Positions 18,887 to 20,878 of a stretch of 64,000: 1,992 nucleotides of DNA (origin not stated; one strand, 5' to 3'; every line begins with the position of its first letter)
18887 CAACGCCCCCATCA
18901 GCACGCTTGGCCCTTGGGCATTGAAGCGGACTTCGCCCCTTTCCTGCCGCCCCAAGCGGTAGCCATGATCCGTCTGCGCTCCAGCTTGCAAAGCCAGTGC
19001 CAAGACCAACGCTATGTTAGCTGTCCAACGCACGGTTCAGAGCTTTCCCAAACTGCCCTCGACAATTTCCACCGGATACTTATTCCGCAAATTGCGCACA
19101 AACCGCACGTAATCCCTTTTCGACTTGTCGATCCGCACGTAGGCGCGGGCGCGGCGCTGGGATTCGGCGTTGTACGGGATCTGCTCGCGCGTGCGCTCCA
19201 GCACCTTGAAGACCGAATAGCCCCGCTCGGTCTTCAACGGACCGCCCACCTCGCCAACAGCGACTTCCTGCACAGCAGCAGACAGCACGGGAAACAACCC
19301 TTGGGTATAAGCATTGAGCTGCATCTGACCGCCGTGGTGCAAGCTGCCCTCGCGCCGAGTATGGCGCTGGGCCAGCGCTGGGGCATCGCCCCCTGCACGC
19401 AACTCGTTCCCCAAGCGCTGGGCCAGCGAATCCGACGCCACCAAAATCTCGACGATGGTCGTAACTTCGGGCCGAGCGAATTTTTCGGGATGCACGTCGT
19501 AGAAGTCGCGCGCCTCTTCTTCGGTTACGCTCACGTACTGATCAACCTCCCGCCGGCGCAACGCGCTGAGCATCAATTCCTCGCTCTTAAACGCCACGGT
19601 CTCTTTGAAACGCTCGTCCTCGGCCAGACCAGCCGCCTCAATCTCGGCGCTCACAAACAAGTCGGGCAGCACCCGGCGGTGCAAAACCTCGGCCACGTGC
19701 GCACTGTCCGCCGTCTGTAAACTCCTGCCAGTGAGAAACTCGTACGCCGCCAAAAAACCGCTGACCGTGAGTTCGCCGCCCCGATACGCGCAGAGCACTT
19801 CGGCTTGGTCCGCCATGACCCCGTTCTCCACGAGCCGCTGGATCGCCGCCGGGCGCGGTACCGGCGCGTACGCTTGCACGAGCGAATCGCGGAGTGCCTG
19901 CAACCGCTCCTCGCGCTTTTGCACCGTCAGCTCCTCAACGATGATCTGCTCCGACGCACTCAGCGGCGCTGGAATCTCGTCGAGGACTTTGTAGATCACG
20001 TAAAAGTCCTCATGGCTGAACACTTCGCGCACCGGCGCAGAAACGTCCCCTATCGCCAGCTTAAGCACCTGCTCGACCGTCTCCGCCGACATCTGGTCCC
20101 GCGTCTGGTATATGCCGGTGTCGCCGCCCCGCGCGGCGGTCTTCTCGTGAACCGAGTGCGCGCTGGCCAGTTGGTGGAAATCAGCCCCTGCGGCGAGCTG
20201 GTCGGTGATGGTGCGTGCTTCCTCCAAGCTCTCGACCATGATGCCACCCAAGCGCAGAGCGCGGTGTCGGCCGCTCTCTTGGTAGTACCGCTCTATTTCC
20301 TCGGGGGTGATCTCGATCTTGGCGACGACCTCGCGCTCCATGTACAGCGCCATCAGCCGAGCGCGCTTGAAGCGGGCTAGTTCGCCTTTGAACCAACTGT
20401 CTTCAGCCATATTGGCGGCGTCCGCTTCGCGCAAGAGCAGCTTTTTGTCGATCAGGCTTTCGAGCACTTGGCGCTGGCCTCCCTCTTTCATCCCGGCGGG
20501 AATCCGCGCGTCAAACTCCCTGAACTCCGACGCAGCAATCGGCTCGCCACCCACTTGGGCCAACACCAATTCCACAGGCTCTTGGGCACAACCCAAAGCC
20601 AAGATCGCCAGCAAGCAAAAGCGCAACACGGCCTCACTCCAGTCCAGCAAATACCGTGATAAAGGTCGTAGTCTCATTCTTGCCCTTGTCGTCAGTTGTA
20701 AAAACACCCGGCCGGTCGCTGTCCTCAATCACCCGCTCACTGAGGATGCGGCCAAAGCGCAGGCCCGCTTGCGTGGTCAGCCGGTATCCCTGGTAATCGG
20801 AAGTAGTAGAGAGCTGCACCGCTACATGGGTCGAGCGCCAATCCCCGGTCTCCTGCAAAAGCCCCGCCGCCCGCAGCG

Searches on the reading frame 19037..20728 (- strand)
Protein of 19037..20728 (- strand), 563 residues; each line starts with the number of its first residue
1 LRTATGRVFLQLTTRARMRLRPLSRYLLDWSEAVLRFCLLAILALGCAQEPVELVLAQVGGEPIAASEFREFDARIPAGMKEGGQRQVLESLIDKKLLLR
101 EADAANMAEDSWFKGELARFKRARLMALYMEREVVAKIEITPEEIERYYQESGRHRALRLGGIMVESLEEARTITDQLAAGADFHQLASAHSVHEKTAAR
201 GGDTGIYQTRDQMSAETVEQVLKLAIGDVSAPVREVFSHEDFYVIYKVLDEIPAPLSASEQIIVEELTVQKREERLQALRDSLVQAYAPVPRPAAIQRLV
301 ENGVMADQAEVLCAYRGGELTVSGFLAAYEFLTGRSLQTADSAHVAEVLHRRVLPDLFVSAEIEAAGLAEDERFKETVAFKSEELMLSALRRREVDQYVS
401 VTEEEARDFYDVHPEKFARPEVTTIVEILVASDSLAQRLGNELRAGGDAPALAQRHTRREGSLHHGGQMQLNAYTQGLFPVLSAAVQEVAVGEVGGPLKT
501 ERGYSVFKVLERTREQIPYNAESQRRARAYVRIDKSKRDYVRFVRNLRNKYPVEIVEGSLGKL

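Call 11: search_protein_families(library=pfam, proteins=[window:19037-20728:-], max_evalue=0.01)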
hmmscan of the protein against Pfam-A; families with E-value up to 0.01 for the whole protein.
window:19037-20728:- (563 aa): 3 families
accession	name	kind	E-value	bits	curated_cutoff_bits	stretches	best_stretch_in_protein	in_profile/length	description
PF13145.12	Rotamase_2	-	1.7e-19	71.2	27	2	401-518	1-114/121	PPIC-type PPIASE domain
PF00639.27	Rotamase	-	3.1e-17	63.8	21.7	2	168-235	19-86/97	PPIC-type PPIASE domain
PF13616.12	Rotamase_3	-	4.4e-15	56.7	22.5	2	168-237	37-105/116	PPIC-type PPIASE domain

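Call 62: search_protein_families(library=ncbifam, proteins=[window:19037-20728:-], max_evalue=0.01)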
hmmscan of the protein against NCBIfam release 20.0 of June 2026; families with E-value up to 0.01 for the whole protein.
window:19037-20728:- (563 aa): 11 families
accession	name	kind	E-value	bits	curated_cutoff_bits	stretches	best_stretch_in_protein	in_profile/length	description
NF000809.0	PRK00059.1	equivalog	5.5e-26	91.7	303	2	116-239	150-279/336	peptidylprolyl isomerase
NF002827.0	PRK03002.1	equivalog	2.5e-17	62.9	343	2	119-236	105-214/285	peptidylprolyl isomerase PrsA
NF008054.0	PRK10788.1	equivalog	1.6e-15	56.9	493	2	85-248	190-355/626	peptidylprolyl isomerase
NF002824.0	PRK02998.1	subfamily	7.1e-15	55.1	360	2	400-523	121-233/283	peptidylprolyl isomerase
TIGR02925.1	cis_trans_EpsD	equivalog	5.7e-14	52.3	108.9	2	48-257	21-231/232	EpsD family peptidyl-prolyl cis-trans isomerase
NF002846.0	PRK03095.1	equivalog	7e-14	52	361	2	139-270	119-242/287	peptidylprolyl isomerase PrsA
NF011969.0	PRK15441.1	equivalog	2.7e-12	46.9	127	2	424-512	6-92/93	peptidylprolyl isomerase PpiC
NF003356.0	PRK04405.1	subfamily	4e-11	42.5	339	2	157-233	144-222/299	peptidylprolyl isomerase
NF008038.0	PRK10770.1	equivalog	3.5e-08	32.6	394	1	168-235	196-261/431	peptidylprolyl isomerase SurA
NF047592.1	LA_1883_fam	equivalog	0.0015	17.7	400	0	367-411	387-431/499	LIC12015 family putative lipoprotein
NF051879.1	TDE1658_narrow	equivalog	0.0046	16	340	0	391-432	158-198/342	MOSP complex formation periplasmic protein, TDE1658 family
